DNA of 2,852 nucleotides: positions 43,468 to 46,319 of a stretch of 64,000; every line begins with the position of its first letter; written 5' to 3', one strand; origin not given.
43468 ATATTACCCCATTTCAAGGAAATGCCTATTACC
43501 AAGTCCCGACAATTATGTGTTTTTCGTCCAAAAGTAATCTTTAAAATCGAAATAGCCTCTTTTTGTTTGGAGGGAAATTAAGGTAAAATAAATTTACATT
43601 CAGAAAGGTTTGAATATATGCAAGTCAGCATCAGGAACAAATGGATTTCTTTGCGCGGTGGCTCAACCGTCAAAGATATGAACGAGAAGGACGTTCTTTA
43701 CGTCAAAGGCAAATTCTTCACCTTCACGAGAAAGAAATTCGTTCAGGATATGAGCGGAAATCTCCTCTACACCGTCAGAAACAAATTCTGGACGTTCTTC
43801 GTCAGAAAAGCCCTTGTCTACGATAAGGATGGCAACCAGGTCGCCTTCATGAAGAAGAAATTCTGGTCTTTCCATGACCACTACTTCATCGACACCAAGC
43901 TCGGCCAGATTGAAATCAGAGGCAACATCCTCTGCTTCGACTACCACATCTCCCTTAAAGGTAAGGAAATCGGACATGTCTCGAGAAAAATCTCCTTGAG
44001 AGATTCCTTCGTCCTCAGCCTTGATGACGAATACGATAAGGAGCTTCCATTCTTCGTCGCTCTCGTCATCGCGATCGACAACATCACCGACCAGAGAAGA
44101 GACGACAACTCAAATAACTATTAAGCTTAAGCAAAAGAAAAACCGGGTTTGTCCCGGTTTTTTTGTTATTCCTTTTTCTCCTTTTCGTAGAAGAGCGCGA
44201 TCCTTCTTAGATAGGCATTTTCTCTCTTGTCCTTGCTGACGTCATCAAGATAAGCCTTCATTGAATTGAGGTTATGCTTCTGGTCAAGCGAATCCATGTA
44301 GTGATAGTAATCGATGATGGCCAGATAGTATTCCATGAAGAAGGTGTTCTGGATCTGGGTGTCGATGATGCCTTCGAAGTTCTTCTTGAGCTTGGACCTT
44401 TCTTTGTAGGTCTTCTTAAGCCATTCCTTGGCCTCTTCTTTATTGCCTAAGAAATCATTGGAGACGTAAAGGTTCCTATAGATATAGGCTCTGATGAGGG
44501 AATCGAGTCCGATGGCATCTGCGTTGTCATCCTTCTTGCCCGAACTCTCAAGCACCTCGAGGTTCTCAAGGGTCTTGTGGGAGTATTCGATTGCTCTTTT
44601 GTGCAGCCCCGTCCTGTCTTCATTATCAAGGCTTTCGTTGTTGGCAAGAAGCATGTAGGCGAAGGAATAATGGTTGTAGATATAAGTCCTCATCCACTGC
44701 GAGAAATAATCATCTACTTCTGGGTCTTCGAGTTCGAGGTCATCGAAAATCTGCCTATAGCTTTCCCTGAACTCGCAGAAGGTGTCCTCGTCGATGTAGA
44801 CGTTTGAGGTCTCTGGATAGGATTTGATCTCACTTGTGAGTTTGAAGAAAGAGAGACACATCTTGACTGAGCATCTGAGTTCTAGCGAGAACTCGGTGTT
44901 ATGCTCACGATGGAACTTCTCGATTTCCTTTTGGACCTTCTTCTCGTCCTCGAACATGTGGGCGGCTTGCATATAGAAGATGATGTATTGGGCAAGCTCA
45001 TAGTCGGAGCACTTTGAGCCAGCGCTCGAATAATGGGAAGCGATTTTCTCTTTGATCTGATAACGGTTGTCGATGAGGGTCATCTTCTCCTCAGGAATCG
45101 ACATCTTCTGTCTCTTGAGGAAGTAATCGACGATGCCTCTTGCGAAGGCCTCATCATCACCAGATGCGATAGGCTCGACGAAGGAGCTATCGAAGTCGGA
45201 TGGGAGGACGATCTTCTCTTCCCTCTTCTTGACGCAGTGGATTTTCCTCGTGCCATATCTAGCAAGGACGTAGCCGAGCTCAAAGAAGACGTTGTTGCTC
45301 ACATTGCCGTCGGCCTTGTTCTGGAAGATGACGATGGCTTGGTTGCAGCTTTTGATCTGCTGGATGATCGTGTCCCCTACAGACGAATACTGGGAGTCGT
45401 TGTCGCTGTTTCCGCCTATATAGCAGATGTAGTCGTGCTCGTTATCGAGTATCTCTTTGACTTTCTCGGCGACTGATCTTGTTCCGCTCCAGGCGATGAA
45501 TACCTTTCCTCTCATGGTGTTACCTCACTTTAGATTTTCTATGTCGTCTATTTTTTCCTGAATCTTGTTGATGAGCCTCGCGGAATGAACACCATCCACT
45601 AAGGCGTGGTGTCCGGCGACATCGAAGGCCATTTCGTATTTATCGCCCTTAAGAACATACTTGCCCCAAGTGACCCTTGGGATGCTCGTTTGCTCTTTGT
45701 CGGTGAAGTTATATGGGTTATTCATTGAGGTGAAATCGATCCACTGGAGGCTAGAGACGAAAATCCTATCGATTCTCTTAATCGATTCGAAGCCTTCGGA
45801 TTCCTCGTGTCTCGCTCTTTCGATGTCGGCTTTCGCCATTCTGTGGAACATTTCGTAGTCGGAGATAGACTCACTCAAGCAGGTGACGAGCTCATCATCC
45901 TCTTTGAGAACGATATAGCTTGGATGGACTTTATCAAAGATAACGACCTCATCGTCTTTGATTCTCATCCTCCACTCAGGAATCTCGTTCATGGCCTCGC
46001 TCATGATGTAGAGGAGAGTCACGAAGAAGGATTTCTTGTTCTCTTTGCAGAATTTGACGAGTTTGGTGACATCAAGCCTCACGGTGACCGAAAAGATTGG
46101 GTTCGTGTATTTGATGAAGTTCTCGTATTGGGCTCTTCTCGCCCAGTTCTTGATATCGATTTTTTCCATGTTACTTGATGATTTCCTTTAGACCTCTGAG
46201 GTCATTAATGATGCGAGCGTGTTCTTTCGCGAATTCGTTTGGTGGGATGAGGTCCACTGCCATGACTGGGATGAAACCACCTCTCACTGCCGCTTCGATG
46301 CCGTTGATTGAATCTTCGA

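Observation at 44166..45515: Stand-alone TIR-like (COG4271/Cap12-type) domain fused to a large helical repeat domain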

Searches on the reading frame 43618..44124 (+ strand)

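Call 18: search_protein_families(library=pfam, proteins=[window:43618-44124:+], max_evalue=0.01)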
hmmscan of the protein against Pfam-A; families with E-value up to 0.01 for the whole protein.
window:43618-44124:+ (168 aa): 1 family
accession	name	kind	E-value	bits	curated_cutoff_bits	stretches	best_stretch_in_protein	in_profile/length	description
PF04525.18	LOR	-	4.6e-08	33.4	24.5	1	13-151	27-186/187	LURP-one-related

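Call 19: search_protein_families(library=ncbifam, proteins=[window:43618-44124:+], max_evalue=0.01)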
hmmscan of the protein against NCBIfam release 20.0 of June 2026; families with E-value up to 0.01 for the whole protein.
window:43618-44124:+ (168 aa): 0 families

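Call 42: search_protein_families(library=padloc, proteins=[window:43618-44124:+], max_evalue=0.1)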
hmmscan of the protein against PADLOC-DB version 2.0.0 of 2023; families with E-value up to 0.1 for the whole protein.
window:43618-44124:+ (168 aa): 0 families

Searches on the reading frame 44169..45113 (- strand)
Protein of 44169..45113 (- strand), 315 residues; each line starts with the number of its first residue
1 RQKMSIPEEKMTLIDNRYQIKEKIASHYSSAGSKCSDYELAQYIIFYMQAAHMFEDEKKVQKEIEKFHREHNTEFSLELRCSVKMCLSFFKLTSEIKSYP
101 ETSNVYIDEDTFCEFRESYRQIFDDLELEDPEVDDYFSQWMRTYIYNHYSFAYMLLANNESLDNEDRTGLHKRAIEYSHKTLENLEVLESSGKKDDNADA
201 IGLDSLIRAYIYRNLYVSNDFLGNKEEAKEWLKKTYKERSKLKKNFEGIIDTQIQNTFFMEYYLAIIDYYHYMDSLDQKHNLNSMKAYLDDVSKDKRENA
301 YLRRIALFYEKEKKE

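Call 49: search_protein_representatives(alignment_id=A2)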
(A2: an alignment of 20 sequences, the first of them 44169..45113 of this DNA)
Query: 20 sequences, 314 profile positions. Proteins with E-value up to 0.001 (for the whole library): 129; up to 1e-10: 87; up to 1e-30: 42. The best 129 are listed.
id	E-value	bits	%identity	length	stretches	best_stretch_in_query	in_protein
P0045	1.5e-139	481.2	-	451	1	1-311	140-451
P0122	5.3e-129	446.5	-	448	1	1-312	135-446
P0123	3.5e-122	424.1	-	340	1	1-312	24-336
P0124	2.6e-108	378.5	-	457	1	1-313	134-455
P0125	4.1e-107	374.6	-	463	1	1-312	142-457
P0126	1.1e-105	370.0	-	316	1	4-312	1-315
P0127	3.9e-100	351.7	-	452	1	1-312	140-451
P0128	3.9e-97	341.8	-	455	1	1-311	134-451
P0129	8.4e-93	327.6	-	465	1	1-311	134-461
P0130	7.6e-89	314.6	-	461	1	1-311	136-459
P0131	3.6e-83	295.9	-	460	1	1-308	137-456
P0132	1.2e-81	290.9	-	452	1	1-311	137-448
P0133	1.1e-76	274.6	-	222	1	93-310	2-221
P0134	3.1e-75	269.9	-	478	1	1-313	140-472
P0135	1.5e-74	267.6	-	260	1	53-307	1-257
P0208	1.2e-10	57.7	-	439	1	9-313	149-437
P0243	1.7e-05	40.8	-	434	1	33-299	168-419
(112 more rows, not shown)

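Call 77: search_dna_similar(query=P0243, collection=plasmids, mode=protein, max_evalue=0.001, max_rows=20)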
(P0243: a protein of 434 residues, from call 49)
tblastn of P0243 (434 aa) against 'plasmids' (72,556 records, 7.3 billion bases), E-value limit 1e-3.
No match.

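Call 86: find_homologous_proteins(query=A4, max_evalue=0.001)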
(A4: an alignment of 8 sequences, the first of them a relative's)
Query A4 (8 sequences) (434 aa, profile of the alignment): 13 proteins with E <= 0.001 among 8000 candidates.
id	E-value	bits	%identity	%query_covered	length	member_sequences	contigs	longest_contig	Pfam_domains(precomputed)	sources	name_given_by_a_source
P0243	1.4e-169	583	100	100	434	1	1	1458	PF10137.15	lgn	-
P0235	4.6e-160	552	21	88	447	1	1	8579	PF10137.15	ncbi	-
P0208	5.1e-136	472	42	99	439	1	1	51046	PF10137.15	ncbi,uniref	ncbi:nucleotide-binding protein [Treponema primitia]|uniref:TIR domain-containing protein n=1 Tax=Tr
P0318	3.1e-135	470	42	99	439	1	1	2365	PF10137.15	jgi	jgi:hypothetical protein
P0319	2.5e-132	460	40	97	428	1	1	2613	PF10137.15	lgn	-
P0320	4.7e-131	456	41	98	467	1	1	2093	PF10137.15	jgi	jgi:hypothetical protein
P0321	1.9e-129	451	35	98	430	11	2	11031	PF10137.15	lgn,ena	-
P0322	1.1e-125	438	41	99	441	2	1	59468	PF10137.15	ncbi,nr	ncbi:MAG: nucleotide-binding protein [Bifidobacteriaceae bacterium]|nr:nucleotide-binding protein [B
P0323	4.4e-125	436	41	99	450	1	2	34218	PF10137.15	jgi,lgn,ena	-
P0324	7.8e-118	412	41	98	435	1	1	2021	PF10137.15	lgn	-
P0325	6.6e-112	393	41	89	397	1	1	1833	PF10137.15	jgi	jgi:hypothetical protein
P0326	8.5e-73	264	24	88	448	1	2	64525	PF10137.15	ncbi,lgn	-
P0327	3.4e-54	203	22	96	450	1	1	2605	PF10137.15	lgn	-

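Call 87: find_encoding_contigs(protein=P0208, flank=4000, max_places=1)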
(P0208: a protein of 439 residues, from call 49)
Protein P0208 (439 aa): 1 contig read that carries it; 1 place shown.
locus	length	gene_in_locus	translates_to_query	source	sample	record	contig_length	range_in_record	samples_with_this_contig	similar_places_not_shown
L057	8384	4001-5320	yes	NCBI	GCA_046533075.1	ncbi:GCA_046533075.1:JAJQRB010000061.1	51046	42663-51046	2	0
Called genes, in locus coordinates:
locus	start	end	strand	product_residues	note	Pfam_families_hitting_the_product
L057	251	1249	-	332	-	PF01515:PTA_PTB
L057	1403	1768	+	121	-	PF04519:Bactofilin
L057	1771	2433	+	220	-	PF12895:ANAPC3 (faint), PF13176:TPR_7 (faint), PF13429:TPR_15 (faint), PF13432:TPR_16 (faint), PF21033:RMD1-3 (faint), PF00515:TPR_1 (faint), PF07719:TPR_2 (faint), PF13424:TPR_12 (faint), +3 more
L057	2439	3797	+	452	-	PF00919:UPF0004, PF04055:Radical_SAM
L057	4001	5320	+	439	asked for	PF10137:CAP12-PCTIR_TIR (weak)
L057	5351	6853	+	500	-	PF01368:DHH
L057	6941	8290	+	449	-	PF08238:Sel1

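Call 88: find_encoding_contigs(protein=P0322, flank=4000, max_places=1)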
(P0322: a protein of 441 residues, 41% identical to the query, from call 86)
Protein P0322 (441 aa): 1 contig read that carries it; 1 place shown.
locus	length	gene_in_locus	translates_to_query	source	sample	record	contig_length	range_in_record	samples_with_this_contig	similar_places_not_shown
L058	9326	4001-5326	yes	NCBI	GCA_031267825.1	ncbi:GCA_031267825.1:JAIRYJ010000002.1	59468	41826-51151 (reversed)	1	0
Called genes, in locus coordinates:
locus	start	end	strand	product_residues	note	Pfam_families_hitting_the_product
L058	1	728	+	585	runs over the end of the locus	PF13476:AAA_23 (faint), PF00005:ABC_tran, PF02463:SMC_N (faint), PF13401:AAA_22 (faint), PF13304:AAA_21, PF13558:SbcC_Walker_B (faint), PF00005:ABC_tran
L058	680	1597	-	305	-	PF00144:Beta-lactamase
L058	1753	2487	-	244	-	PF07947:YhhN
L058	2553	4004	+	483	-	PF07690:MFS_1, PF13347:MFS_2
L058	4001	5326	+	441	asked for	PF10137:CAP12-PCTIR_TIR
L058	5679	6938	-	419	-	PF00480:ROK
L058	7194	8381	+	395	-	PF01261:AP_endonuc_2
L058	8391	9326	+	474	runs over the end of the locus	PF00370:FGGY_N, PF02782:FGGY_C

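Call 89: find_encoding_contigs(protein=P0326, flank=4000, max_places=1)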
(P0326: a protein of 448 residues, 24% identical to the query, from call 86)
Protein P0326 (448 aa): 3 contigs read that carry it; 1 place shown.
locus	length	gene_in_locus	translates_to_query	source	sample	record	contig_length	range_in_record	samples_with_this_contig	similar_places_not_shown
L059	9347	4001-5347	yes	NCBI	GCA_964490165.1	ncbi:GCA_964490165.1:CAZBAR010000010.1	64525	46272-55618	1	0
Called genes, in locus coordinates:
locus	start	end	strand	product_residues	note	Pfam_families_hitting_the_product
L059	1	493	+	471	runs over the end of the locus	PF03023:MurJ, PF01554:MatE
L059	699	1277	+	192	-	-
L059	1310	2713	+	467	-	PF03062:MBOAT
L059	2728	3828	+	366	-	PF14286:DHHW (weak)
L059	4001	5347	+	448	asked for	PF10137:CAP12-PCTIR_TIR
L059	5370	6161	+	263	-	PF01156:IU_nuc_hydro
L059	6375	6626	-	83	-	-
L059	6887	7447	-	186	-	PF00156:Pribosyltran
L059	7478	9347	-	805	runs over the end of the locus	PF01588:tRNA_bind, PF03483:B3_4, PF03484:B5, PF17759:tRNA_synthFbeta, PF03147:FDX-ACB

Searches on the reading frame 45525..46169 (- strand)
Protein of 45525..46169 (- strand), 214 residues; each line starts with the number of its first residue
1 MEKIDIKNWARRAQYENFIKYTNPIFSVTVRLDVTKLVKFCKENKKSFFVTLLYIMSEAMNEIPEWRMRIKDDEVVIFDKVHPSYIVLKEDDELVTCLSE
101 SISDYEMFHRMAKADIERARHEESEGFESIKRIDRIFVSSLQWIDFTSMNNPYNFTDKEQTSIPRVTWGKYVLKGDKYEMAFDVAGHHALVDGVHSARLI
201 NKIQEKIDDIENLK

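Call 18: search_protein_families(library=pfam, proteins=[window:45525-46169:-], max_evalue=0.01)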
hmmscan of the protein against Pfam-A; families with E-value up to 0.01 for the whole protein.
window:45525-46169:- (214 aa): 2 families
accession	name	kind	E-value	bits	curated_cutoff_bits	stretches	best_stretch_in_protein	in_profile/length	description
PF00302.23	CAT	-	4.1e-40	138.4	23.5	1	2-204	4-205/205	Chloramphenicol acetyltransferase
PF00198.28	2-oxoacid_dh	-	4.5e-05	23.4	23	1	21-84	25-99/232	2-oxoacid dehydrogenases acyltransferase (catalytic domain)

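Call 19: search_protein_families(library=ncbifam, proteins=[window:45525-46169:-], max_evalue=0.01)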
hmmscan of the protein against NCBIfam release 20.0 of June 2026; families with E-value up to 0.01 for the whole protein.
window:45525-46169:- (214 aa): 4 families
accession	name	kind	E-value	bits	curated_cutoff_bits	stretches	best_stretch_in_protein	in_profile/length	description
NF000491.1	chloram_CatA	equivalog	5.1e-43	147.4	270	1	2-207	2-207/208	type A chloramphenicol O-acetyltransferase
NF033155.1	CatA_like_1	equivalog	6.3e-31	107.9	300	1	4-213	7-208/209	CatA-like O-acetyltransferase, family 1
NF040638.1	CatA_like_3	equivalog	1.9e-28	99.6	275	1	4-208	5-210/212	CatA-like O-acetyltransferase, family 3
NF040637.1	CatA_like_2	equivalog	5.6e-23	81.7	250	1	3-209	2-202/203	CatA-like O-acetyltransferase, family 2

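Call 42: search_protein_families(library=padloc, proteins=[window:45525-46169:-], max_evalue=0.1)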
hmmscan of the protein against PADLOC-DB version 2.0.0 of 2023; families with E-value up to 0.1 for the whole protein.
window:45525-46169:- (214 aa): 0 families

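Call 43: search_protein_families(library=phrogs, proteins=[window:45525-46169:-], max_evalue=0.01)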
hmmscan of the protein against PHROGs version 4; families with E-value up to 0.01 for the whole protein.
window:45525-46169:- (214 aa): 2 families
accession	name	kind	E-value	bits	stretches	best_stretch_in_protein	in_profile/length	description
phrog_12857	-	unknown function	6.3e-44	151.3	1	2-211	9-218/221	-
phrog_14233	-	unknown function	0.0027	19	1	20-94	24-94/105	-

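Call 53: find_homologous_proteins(query=window:45528-46169:-)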
Query window:45528-46169:- (214 aa): 68 proteins with E <= 0.001 among 146 candidates.
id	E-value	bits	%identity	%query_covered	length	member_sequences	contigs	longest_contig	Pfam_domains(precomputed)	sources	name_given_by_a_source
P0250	2.1e-136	470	98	100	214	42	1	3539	PF00302.24,PF00198.29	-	-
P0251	1.0e-120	419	86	100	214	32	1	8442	PF00302.24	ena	-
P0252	6.8e-118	410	84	100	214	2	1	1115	PF00302.24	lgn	-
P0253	2.3e-117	408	84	100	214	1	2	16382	PF00302.24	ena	-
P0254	3.3e-117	408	83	100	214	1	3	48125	PF00302.24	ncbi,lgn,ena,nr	ncbi:MAG: hypothetical protein IKQ78_01405 [Bacilli bacterium]|nr:hypothetical protein [Bacilli bact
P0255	5.8e-116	404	82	100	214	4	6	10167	PF00302.24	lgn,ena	-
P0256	2.2e-76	274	83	69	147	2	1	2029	PF00302.24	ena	-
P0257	2.7e-76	274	56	99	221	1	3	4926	PF00302.24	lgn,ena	-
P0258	7.5e-75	269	54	94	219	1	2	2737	PF00302.24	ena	-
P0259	8.1e-71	256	53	98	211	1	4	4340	PF00302.24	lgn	-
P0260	1.1e-70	256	53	98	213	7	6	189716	PF00302.24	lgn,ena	-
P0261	1.8e-70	255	53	96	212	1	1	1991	PF00302.24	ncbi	-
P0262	2.6e-70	254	53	99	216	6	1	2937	PF00302.24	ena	-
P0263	2.4e-67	245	51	97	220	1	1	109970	PF00302.24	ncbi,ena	-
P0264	1.7e-65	239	49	97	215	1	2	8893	PF00302.24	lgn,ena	-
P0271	1.8e-64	235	49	98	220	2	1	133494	PF00302.24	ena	-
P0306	4.4e-53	198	43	100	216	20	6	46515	PF00302.24,PF00198.29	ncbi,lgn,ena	-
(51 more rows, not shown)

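Call 54: find_encoding_contigs(protein=P0260, flank=4000, max_places=2)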
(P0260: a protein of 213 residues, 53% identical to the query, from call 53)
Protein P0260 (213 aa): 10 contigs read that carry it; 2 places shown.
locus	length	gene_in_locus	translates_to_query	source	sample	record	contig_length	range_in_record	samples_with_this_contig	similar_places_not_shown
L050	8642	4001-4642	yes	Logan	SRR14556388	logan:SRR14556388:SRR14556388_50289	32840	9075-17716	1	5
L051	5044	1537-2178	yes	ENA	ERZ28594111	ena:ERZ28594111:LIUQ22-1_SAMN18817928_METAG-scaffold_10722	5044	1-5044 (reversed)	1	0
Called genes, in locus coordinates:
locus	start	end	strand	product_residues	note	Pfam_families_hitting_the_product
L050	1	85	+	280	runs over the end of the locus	PF00781:DAGK_cat, PF01513:NAD_kinase (weak)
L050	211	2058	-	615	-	-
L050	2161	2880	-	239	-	-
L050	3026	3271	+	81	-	-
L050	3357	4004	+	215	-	PF00702:Hydrolase, PF13419:HAD_2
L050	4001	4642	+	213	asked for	PF00302:CAT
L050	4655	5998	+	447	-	PF10137:CAP12-PCTIR_TIR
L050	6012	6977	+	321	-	-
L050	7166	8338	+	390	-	PF01676:Metalloenzyme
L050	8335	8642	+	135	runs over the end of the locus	PF00383:dCMP_cyt_deam_1, PF08211:dCMP_cyt_deam_2, PF26947:CDL (weak)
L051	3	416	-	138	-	?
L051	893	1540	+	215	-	PF00702:Hydrolase, PF13419:HAD_2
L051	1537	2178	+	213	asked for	PF00302:CAT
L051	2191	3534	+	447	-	PF10137:CAP12-PCTIR_TIR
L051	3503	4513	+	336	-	-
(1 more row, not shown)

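Call 55: find_encoding_contigs(protein=P0271, flank=4000, max_places=1)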
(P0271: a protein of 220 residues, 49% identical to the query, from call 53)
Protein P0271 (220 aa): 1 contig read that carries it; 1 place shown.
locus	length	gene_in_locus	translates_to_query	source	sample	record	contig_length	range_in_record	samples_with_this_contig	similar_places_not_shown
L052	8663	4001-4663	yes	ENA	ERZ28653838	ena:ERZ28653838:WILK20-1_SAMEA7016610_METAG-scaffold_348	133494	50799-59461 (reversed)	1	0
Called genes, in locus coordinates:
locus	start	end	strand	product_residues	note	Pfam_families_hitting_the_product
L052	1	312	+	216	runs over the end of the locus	-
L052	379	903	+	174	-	PF07638:Sigma70_ECF (faint), PF04542:Sigma70_r2, PF08281:Sigma70_r4_2, PF04545:Sigma70_r4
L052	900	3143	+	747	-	PF09826:Beta_propel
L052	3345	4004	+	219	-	PF00702:Hydrolase, PF13419:HAD_2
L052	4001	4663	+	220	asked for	PF00302:CAT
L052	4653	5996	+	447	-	PF10137:CAP12-PCTIR_TIR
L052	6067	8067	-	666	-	PF02449:Glyco_hydro_42, PF08532:Glyco_hydro_42M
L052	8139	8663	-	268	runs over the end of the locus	-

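Call 56: find_encoding_contigs(protein=P0306, flank=4000, max_places=2)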
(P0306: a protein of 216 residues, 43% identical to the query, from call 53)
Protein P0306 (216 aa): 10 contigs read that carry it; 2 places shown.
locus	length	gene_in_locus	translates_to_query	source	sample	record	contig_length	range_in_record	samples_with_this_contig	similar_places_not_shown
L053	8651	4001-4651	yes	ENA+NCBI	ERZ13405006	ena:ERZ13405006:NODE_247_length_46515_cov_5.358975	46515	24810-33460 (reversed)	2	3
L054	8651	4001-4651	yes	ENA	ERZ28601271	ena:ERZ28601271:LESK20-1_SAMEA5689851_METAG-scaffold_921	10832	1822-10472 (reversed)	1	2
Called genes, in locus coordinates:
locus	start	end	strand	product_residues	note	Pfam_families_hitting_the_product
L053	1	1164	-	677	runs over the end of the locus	PF02903:Alpha-amylase_N (weak), PF00128:Alpha-amylase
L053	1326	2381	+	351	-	PF02588:YitT_membrane, PF10035:DUF2179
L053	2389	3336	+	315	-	PF02588:YitT_membrane, PF19700:DUF6198 (weak), PF10035:DUF2179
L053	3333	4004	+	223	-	PF00702:Hydrolase, PF13419:HAD_2, PF13242:Hydrolase_like (faint)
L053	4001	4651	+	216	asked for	PF00302:CAT, PF00198:2-oxoacid_dh (faint)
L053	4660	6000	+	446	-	PF10137:CAP12-PCTIR_TIR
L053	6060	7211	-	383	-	PF00004:AAA, PF09336:Vps4_C (faint)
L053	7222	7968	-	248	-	-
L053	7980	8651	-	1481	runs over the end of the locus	PF13195:DUF4011, PF13086:AAA_11 (weak), PF13245:AAA_19 (faint), PF13604:AAA_30 (faint), PF13086:AAA_11, PF13087:AAA_12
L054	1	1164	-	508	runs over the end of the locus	?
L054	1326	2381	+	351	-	PF02588:YitT_membrane, PF10035:DUF2179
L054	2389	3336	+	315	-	PF02588:YitT_membrane, PF19700:DUF6198 (weak), PF10035:DUF2179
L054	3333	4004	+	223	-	PF00702:Hydrolase, PF13419:HAD_2, PF13242:Hydrolase_like (faint)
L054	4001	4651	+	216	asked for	PF00302:CAT, PF00198:2-oxoacid_dh (faint)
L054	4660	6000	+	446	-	PF10137:CAP12-PCTIR_TIR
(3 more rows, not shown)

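Call 80: search_dna_similar(query=window:45528-46169:-, collection=phages, mode=protein, max_evalue=0.00001, max_rows=10)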
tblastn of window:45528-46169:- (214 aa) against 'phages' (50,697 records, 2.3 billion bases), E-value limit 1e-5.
Records with a match: 17; places in all: 17; records where one place covers at least 80% of the query: 17.
Best place of each record, by identity: <60% 17.
By first word of the organism name: Stx 6; Bacteriophage 5; Escherichia 2; Streptococcus 2; Zymomonas 1; Salmonella 1.
By host as written in the record: - 13; Escherichia coli strain O174:H21 isolate 1720a 1; Escherichia coli O157:H7 1; Streptococcus suis JH1301 1; Streptococcus suis SC181 1.
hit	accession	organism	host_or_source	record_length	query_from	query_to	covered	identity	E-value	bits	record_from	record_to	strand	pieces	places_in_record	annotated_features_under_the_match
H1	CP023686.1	Zymomonas mobilis subsp. mobilis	-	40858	4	212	98%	34.1%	3e-33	130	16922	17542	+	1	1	chloramphenicol acetyltransferase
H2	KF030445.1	Escherichia phage 1720a-02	Escherichia coli strain O174:H21 ...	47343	4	212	98%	34.1%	3e-33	130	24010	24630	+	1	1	chloramphenicol acetyl transferase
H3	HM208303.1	Escherichia phage vB_EcoP_24B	Escherichia coli O157:H7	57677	4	212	98%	34.1%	3e-33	130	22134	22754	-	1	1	allelic exchange region; majority of stxA and stxB genes replaced by ... | Cat: Cat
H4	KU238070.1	Stx converting phage vB_EcoS_ST2-8624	-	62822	4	212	98%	34.1%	8e-33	130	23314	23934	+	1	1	chloramphenicol acetyltransferase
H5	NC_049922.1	Stx converting phage vB_EcoS_ST2-8624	-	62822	4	212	98%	34.1%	8e-33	130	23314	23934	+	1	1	type A-1 chloramphenicol O-acetyltransferase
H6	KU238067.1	Stx converting phage vB_EcoS_P27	-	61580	4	212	98%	33.6%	1e-32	129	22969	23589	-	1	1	chloramphenicol acetyltransferase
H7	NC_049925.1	Stx converting phage vB_EcoS_P27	-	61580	4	212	98%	33.6%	1e-32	129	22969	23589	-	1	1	type A-1 chloramphenicol O-acetyltransferase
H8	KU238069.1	Stx converting phage vB_EcoS_P22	-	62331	4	212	98%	33.6%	1e-32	129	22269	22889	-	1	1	chloramphenicol acetyltransferase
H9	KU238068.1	Stx converting phage vB_EcoS_P32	-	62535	4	212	98%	33.6%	1e-32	129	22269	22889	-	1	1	chloramphenicol acetyltransferase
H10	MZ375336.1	Salmonella phage seszw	-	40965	4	212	98%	33.6%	3e-32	128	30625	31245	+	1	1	hypothetical protein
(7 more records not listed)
